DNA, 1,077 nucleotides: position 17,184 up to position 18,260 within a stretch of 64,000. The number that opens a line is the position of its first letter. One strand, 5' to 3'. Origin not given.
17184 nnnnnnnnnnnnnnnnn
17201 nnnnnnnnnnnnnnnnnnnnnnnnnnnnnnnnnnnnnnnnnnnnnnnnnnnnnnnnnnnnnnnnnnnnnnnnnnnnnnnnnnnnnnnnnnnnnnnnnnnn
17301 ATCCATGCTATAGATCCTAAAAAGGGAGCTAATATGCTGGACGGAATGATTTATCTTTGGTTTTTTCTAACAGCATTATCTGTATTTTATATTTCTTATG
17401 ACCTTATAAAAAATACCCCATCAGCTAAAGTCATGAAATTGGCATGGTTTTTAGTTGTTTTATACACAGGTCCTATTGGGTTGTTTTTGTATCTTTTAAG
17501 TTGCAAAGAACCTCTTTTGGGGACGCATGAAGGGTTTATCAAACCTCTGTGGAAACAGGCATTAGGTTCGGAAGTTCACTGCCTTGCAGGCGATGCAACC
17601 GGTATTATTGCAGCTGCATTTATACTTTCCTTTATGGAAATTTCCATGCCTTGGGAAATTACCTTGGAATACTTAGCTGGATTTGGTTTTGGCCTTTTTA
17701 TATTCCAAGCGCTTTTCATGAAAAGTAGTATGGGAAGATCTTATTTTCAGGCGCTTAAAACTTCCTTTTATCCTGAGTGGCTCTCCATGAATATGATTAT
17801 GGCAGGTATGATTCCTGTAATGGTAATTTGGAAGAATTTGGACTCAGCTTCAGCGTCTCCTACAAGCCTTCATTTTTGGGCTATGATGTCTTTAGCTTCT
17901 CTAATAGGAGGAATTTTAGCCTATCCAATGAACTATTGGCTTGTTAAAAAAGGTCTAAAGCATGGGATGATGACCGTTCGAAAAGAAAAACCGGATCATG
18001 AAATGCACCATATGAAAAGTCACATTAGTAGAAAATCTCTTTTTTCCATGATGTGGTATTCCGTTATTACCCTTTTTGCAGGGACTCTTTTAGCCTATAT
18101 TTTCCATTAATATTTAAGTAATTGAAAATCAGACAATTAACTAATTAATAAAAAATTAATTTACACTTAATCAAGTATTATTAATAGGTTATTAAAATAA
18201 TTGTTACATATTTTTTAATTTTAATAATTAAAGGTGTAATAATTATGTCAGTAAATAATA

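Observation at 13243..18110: Translationally coupled Ca-type P-ATPase, NOX-like flavocytochrome and a DUF4396-like membrane protein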

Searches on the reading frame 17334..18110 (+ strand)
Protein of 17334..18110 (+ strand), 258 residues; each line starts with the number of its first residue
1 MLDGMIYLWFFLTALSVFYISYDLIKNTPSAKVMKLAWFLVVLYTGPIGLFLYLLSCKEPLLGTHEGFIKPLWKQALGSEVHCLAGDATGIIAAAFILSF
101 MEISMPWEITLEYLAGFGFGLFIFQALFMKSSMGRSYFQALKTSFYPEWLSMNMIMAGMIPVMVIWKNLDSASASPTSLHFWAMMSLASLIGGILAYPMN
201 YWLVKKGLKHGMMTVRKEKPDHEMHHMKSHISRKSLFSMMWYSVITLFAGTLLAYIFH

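Call 3: search_protein_families(library=pfam, proteins=[window:17334-18110:+], max_evalue=0.01)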
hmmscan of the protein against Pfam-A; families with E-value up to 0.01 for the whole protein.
window:17334-18110:+ (258 aa): 2 families
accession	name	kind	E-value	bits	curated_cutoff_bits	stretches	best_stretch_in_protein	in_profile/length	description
PF14342.11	DUF4396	-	3.9e-38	131.4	27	1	73-209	2-141/141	Domain of unknown function (DUF4396)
PF13396.11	PLDc_N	-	0.00093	19.6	23.3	1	15-55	5-39/42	Phospholipase_D-nuclease N-terminal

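Call 4: search_protein_families(library=ncbifam, proteins=[window:17334-18110:+], max_evalue=0.01)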
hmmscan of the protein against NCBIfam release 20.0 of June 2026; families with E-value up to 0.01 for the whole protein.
window:17334-18110:+ (258 aa): 0 families

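Call 21: search_solved_structures(query=window:17334-18107:+, max_evalue=10)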
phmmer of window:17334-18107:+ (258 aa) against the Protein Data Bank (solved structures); distinct sequences matched with E-value up to 10: 0.

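Call 22: find_homologous_proteins(query=window:17334-18107:+, max_evalue=0.00001)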
Query window:17334-18107:+ (258 aa): 3695 proteins with E <= 0.00001 among 4675 candidates; the best 120 are listed.
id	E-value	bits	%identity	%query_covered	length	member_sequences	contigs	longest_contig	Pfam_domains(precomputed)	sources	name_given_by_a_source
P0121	4.4e-156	536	93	100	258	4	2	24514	PF14342.12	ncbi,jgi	ncbi:MAG: DUF4396 domain-containing protein [Chlamydiota bacterium]|jgi:hypothetical protein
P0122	7.6e-101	355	64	98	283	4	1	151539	PF14342.12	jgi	jgi:hypothetical protein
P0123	2.2e-100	354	69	91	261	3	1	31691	PF14342.12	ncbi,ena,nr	ncbi:MAG: hypothetical protein KR126chlam2_00047 [Chlamydiae bacterium]|nr:hypothetical protein [Chl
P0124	7.4e-99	349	62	99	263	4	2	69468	PF14342.12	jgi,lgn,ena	-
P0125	2.8e-98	347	64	99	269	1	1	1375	PF14342.12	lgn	-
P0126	3.4e-98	346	61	99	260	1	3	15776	PF14342.12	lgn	-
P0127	4.9e-98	346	67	91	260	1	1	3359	PF14342.12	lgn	-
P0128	7.8e-98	345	61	99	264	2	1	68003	PF14342.12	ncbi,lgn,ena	-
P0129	1.6e-97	344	64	92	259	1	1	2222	PF14342.12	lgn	-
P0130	2.1e-97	344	61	99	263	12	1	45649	PF14342.12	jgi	-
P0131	2.8e-97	343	66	91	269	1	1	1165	PF14342.12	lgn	-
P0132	3.5e-97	343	64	93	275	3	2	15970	PF14342.12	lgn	-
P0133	1.0e-96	342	69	84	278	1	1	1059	PF14342.12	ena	-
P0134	1.2e-96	341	61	98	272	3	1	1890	PF14342.12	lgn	-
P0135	3.9e-96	340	61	100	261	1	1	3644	PF14342.12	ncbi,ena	-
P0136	5.6e-96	339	64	91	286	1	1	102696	PF14342.12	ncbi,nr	ncbi:MAG: DUF4396 domain-containing protein [Chlamydiales bacterium]|nr:DUF4396 domain-containing pr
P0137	6.5e-96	339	59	100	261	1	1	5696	PF14342.12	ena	-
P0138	7.4e-96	339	60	99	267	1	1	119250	PF14342.12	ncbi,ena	-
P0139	7.7e-96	339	64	91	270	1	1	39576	PF14342.12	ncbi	ncbi:MAG: DUF4396 domain-containing protein [Chlamydiales bacterium]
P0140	1.3e-95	338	62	99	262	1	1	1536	PF14342.12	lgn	-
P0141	1.7e-95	338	59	99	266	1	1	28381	PF14342.12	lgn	-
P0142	2.4e-95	337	60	99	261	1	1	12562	PF14342.12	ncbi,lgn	-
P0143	6.7e-95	336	71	81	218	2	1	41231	PF14342.12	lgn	-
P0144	7.4e-95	336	60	95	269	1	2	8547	PF14342.12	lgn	-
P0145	1.6e-94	334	62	95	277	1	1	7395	PF14342.12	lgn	-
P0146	1.6e-94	334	61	99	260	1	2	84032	PF14342.12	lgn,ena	-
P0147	4.7e-94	333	67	88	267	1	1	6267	PF14342.12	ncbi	-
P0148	6.2e-94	333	71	84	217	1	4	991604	PF14342.12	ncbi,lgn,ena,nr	ncbi:MAG: hypothetical protein S4CHLAM45_11010 [Chlamydiales bacterium]|nr:hypothetical protein [Chl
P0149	6.4e-94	332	68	86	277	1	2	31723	PF14342.12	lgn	-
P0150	7.1e-94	332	58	98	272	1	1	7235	PF14342.12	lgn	-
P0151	7.3e-94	332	62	100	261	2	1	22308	PF14342.12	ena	-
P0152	7.7e-94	332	62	98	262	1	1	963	PF14342.12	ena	-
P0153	1.3e-93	331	67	89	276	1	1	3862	PF14342.12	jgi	jgi:hypothetical protein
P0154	1.4e-93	331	65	89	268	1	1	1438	PF14342.12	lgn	-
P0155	1.9e-93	331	67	84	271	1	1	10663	PF14342.12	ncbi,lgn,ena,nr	ncbi:MAG: hypothetical protein K940chlam9_01432 [Chlamydiae bacterium]|nr:hypothetical protein [Chla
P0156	2.0e-93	331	60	98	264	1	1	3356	PF14342.12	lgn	-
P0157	2.5e-93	331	61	96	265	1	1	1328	PF14342.12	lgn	-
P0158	2.6e-93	330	58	99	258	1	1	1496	PF14342.12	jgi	-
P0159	3.4e-93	330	59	98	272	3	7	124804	PF14342.12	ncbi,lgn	-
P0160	4.1e-93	330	66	89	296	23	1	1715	PF14342.12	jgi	-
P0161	5.3e-93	329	61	99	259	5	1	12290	PF14342.12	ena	-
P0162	5.5e-93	329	60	99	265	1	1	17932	PF14342.12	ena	-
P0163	8.3e-93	329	61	99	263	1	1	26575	PF14342.12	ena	-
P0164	9.9e-93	329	58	99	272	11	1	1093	PF14342.12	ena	-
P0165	1.1e-92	328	66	88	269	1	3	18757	PF14342.12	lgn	-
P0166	4.7e-92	326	61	99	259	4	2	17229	PF14342.12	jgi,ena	-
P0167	6.9e-92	326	62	93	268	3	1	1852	PF14342.12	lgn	-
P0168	6.9e-92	326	58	98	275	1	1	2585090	PF14342.12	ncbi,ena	-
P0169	9.5e-92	325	69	84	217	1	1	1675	PF14342.12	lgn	-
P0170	9.7e-92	325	62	96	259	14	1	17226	PF14342.12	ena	-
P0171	1.6e-91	325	61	96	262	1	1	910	PF14342.12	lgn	-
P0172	1.9e-91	324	58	99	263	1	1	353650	PF14342.12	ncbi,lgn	-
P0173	6.1e-91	323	62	91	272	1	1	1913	PF14342.12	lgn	-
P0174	6.1e-91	323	59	99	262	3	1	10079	PF14342.12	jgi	-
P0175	7.8e-91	322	63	92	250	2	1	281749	PF14342.12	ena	-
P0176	1.1e-90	322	62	91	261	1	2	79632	PF14342.12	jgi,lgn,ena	-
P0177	1.6e-90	321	58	99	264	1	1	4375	PF14342.12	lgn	-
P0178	1.6e-90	321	67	83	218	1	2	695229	PF14342.12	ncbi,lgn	-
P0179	1.9e-90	321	59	98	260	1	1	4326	PF14342.12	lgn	-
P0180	2.6e-90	321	57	93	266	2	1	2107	PF14342.12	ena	-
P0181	3.3e-90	320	60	98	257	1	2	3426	PF14342.12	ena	-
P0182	3.9e-90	320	68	81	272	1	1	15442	PF14342.12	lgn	-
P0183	6.2e-90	319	62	89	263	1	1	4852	PF14342.12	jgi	-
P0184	7.8e-90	319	59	98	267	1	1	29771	PF14342.12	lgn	-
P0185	9.1e-90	319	60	99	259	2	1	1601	PF14342.12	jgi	-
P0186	9.1e-90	319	68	83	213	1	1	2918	PF14342.12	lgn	-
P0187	2.0e-89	318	56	99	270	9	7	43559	PF14342.12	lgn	-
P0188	5.6e-89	316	64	87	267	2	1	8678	PF14342.12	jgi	-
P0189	6.1e-89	316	57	99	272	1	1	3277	PF14342.12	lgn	-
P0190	1.9e-88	315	60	99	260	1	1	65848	PF14342.12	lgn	-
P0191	2.0e-87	311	58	100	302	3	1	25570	PF14342.12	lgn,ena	-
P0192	2.8e-87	311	58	99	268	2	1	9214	PF14342.12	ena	-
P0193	4.0e-87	310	65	87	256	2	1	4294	PF14342.12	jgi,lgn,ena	-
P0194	4.6e-87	310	64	86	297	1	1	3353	PF14342.12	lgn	-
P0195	6.0e-87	310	57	98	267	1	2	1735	PF14342.12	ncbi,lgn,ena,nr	ncbi:MAG: DUF4396 domain-containing protein [Chlamydiia bacterium]|nr:DUF4396 domain-containing prot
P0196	1.8e-86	308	56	99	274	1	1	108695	PF14342.12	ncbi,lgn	ncbi:MAG: DUF4396 domain-containing protein [Simkaniaceae bacterium]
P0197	2.4e-86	308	54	99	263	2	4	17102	PF14342.12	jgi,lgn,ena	jgi:hypothetical protein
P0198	4.1e-86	307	54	98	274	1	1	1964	PF14342.12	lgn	-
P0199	4.6e-86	307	67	84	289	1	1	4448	PF14342.12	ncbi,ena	-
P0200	6.6e-86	306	66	84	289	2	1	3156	PF14342.12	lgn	-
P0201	7.4e-86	306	60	93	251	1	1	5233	PF14342.12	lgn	-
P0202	8.0e-86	306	59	91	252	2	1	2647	PF14342.12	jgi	jgi:hypothetical protein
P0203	1.9e-85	305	61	91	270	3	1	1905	PF14342.12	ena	-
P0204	2.8e-85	304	55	99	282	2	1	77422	PF14342.12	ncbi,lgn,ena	-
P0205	5.6e-85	303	56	97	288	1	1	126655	PF14342.12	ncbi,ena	-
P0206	5.8e-85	303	60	91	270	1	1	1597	PF14342.12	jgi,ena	-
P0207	7.5e-85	303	65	84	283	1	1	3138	PF14342.12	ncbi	-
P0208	7.9e-85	303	59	93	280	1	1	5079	PF14342.12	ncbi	-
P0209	3.1e-84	301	56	96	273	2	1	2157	PF14342.12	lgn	-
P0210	1.3e-83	299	56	100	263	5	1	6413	PF14342.12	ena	-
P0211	5.2e-83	297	59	88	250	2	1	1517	PF14342.12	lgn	-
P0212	5.9e-83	297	64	83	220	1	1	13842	PF14342.12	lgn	-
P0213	6.3e-83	296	59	88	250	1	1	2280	PF14342.12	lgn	-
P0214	9.4e-83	296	63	83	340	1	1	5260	PF14342.12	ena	-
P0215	1.0e-82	296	67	78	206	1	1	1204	PF14342.12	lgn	-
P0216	1.1e-82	296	55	99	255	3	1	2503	PF14342.12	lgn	-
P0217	2.7e-82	294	58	90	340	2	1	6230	PF14342.12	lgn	-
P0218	5.2e-82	293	57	91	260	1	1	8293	PF14342.12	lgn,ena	-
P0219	2.1e-81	291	58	92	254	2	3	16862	PF14342.12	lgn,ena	-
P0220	5.2e-81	290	60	83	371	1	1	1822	PF14342.12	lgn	-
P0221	9.4e-81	289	58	89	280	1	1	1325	PF14342.12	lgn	-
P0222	1.0e-80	289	55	91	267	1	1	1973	PF14342.12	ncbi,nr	ncbi:MAG TPA: DUF4396 domain-containing protein [Chloroflexota bacterium]|nr:DUF4396 domain-containi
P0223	1.4e-80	289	63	83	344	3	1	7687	PF14342.12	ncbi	-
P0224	1.4e-80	289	53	100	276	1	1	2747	PF14342.12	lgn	-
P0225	1.8e-80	288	62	83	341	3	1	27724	PF14342.12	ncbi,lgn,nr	ncbi:MAG TPA: DUF4396 domain-containing protein [Pyrinomonadaceae bacterium]|nr:DUF4396 domain-conta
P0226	2.0e-80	288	57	92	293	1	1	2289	PF14342.12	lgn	-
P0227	2.0e-80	288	60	83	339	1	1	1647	PF14342.12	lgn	-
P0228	2.2e-80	288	55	91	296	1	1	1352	PF14342.12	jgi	-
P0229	2.6e-80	288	56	93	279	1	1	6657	PF14342.12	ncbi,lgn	ncbi:MAG: DUF4396 domain-containing protein [Betaproteobacteria bacterium]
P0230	3.1e-80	288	53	98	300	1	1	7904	PF14342.12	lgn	-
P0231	3.5e-80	287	59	83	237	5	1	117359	PF14342.12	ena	-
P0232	3.6e-80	287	58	86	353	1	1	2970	PF14342.12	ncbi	-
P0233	4.1e-80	287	61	83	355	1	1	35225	PF14342.12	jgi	-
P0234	4.4e-80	287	51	100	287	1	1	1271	PF14342.12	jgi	jgi:hypothetical protein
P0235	4.5e-80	287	55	93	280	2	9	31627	PF14342.12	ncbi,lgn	-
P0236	4.6e-80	287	61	84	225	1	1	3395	PF14342.12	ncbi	ncbi:MAG: DUF4396 domain-containing protein, partial [Pyrinomonadaceae bacterium]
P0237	6.9e-80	286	56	91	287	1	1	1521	PF14342.12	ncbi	-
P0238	7.4e-80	286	59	84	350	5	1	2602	PF14342.12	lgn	-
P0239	7.8e-80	286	57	93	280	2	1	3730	PF14342.12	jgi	jgi:hypothetical protein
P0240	8.2e-80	286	56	91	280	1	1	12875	PF14342.12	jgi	jgi:hypothetical protein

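Call 24: find_related_loci(query=A2, collection=metagenome_contigs, flank=8000)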
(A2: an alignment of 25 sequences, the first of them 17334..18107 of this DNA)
Query A2 (258 aa) in metagenome_contigs; peptide patterns used: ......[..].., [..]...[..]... (x = any residue, [..] = any of these).
599 stretches matched a pattern (row limit reached: there are more); 455 encode a relative of the query (tblastn E <= 1e-3); the best 80 are kept; 80 distinct loci.
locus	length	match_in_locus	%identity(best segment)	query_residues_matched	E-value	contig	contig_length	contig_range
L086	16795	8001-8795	65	1-247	6e-102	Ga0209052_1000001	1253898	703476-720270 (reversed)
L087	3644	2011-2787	61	1-258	4e-103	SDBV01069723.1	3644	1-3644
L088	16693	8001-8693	66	1-230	5e-97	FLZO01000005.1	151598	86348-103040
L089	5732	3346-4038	65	1-228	1e-96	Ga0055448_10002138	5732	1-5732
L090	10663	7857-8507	67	1-217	5e-95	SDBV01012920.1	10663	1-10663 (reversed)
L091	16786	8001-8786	54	1-256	2e-92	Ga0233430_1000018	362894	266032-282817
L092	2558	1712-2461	55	1-247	3e-94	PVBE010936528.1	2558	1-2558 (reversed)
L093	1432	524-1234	60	1-234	8e-97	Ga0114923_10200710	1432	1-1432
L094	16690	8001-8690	57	6-228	2e-84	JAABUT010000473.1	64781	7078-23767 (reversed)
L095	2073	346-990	59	2-216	4e-87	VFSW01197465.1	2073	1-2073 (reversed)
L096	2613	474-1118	59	2-216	1e-85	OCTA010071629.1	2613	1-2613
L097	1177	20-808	50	2-254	5e-90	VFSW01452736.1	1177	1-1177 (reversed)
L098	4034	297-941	60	2-216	6e-83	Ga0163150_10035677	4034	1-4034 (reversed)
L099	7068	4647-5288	58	3-216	1e-82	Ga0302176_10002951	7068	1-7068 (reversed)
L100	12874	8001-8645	57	2-216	2e-82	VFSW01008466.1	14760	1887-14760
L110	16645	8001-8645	56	2-216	1e-79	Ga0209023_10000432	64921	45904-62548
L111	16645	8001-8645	56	2-216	1e-79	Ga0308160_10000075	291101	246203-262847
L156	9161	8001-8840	47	2-257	3e-73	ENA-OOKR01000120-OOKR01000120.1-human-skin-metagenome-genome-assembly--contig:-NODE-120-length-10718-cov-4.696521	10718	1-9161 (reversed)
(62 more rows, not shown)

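Call 30: search_protein_families(library=pfam, alignment_id=A3, max_evalue=0.0001)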
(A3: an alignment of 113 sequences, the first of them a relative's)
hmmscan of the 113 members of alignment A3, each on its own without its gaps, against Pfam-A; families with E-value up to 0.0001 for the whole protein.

A. member 1, L086:7405-7998:+ (198 aa): 1 family
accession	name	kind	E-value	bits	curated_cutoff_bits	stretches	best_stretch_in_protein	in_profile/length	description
PF04367.18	DUF502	-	1.2e-28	99.5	23.8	1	52-157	1-107/107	Protein of unknown function (DUF502)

B. families by the number of members that match (of 113 scanned): 125 families (the first 25 are shown)
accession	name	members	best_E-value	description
PF07732.21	Cu-oxidase_3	17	2.4e-47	Multicopper oxidase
PF07731.20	Cu-oxidase_2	15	8.2e-38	Multicopper oxidase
PF00394.28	Cu-oxidase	14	4.5e-28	Multicopper oxidase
PF00122.25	E1-E2_ATPase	4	6.6e-57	E1-E2 ATPase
PF19335.5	HMBD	4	3e-14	Heavy metal binding domain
PF00702.32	Hydrolase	3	1.8e-36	haloacid dehalogenase-like hydrolase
PF07992.20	Pyr_redox_2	3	2.3e-22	Pyridine nucleotide-disulphide oxidoreductase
PF04945.19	YHS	3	7.9e-15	YHS domain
PF08282.18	Hydrolase_3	3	9.9e-09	haloacid dehalogenase-like hydrolase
PF00873.25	ACR_tran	2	1.1e-285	AcrB/AcrD/AcrF family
PF02535.28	Zip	2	1.2e-33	ZIP Zinc transporter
PF03466.25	LysR_substrate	2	1.7e-28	LysR substrate binding domain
PF07784.16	DUF1622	2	1.3e-22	Protein of unknown function (DUF1622)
PF20334.3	DUF6629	2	1.2e-19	Family of unknown function (DUF6629)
PF00126.33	HTH_1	2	5.5e-16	Bacterial regulatory helix-turn-helix protein, lysR family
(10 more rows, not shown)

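Call 32: predict_structure(alignment_id=A2)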
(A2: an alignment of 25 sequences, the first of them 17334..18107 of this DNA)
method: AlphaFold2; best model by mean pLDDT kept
length: 258 residues; sequences in the alignment: 25
mean_pLDDT: 89.8   pTM: 0.88
mean pLDDT of the five models: 89.8, 89.3, 88.5, 88.1, 87.8
residues with pLDDT >= 90: 181; 70-90: 57; 50-70: 15; < 50: 5
segments of 3 or more residues with pLDDT < 50: 220-223
pLDDT, mean of each block of 10 residues (from residue 1): 95 97 86 88 95 91 87 93 92 93 93 95 82 79 92 97 96 94 97 97 92 65 54 93 98 94
secondary structure, 60 per line:
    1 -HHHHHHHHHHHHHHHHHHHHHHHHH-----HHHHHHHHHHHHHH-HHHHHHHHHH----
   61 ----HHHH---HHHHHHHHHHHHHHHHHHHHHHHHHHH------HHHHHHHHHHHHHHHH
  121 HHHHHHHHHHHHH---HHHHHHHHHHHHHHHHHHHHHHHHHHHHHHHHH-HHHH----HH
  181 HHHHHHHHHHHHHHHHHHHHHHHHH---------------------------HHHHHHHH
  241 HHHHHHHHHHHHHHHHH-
elements in order: H2-26 H32-45 H47-56 H65-68 H72-98 H105-133 H137-169 H171-174 H179-205 H233-257

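Call 53: search_protein_families(library=pfam, proteins=[L110:4763-6724:+, L110:7019-7534:+, L110:1507-4212:+, L110:4236-4925:+, L156:1205-3229:-, L156:6562-7905:+, L156:3656-5392:+], max_evalue=0.001)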
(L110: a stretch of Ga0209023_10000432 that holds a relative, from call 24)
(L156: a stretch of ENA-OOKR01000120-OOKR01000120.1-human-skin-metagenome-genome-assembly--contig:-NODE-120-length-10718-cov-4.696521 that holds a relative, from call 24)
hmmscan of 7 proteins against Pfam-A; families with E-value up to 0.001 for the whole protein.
L110:4763-6724:+ (654 aa): 4 families
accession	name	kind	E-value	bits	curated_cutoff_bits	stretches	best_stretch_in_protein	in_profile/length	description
PF00175.26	NAD_binding_1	-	3e-15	57.2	22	1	527-634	1-108/109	Oxidoreductase NAD-binding domain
PF00111.32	Fer2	-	2.8e-09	37.2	21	1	301-368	7-72/77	2Fe-2S iron-sulfur cluster binding domain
PF00970.30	FAD_binding_6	-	4e-05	24.3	21.1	1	458-516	43-97/99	Oxidoreductase FAD-binding domain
PF03929.21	PepSY_TM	-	5.2e-05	23.6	28.8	1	60-286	1-171/295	PepSY-associated TM region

L110:7019-7534:+ (172 aa): 0 families

L110:1507-4212:+ (902 aa): 3 families
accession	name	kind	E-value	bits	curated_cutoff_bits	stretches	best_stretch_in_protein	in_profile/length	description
PF00593.30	TonB_dep_Rec_b-barrel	-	3.1e-39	136.5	27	1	374-866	48-436/436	TonB dependent receptor-like, beta-barrel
PF07715.20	Plug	-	5.7e-23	81.9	23.9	1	58-171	6-107/107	TonB-dependent Receptor Plug Domain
PF14905.12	OMP_b-brl_3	-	7.6e-09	35.5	27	1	650-885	207-393/408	Outer membrane protein beta-barrel family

L110:4236-4925:+ (230 aa): 1 family
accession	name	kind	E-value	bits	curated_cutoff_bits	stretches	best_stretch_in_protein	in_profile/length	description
PF03929.21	PepSY_TM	-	1.1e-09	39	28.8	1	8-226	1-162/295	PepSY-associated TM region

L156:1205-3229:- (675 aa): 4 families
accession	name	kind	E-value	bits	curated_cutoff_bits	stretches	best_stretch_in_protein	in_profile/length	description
PF00175.26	NAD_binding_1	-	5.9e-19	69.2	22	1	427-532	1-108/109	Oxidoreductase NAD-binding domain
PF00970.30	FAD_binding_6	-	5e-13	49.7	21.1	1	346-416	29-98/99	Oxidoreductase FAD-binding domain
PF00111.32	Fer2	-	8.5e-11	42.1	21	1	605-666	13-75/77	2Fe-2S iron-sulfur cluster binding domain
PF08030.17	NAD_binding_6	-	2.6e-06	28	22.2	1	425-476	4-64/156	Ferric reductase NAD binding domain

L156:6562-7905:+ (448 aa): 0 families

L156:3656-5392:+ (579 aa): 8 families
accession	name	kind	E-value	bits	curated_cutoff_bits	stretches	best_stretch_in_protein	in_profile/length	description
PF00989.32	PAS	-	1.3e-29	103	22.6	2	213-325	1-112/113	PAS fold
PF02518.31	HATPase_c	-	6.5e-26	91.4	26.4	1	465-572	2-110/111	Histidine kinase-, DNA gyrase B-, and HSP90-like ATPase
PF13426.13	PAS_9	-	7.5e-25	87.6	27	2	98-200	3-103/103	PAS domain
PF08448.16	PAS_4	-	9.3e-16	58.5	23.1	1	98-202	7-109/110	PAS fold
PF00512.31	HisKA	-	1.4e-08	35.1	26.9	1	352-416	2-60/66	His Kinase A (phospho-acceptor) domain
PF13188.13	PAS_8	-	2.3e-06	27.7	21.8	1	214-266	2-55/65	PAS domain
PF08447.18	PAS_3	-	3.8e-05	24.3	25.6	0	111-190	4-84/89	PAS fold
PF13596.12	PAS_10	-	4.3e-05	24.5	22.1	0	216-277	2-62/106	PAS domain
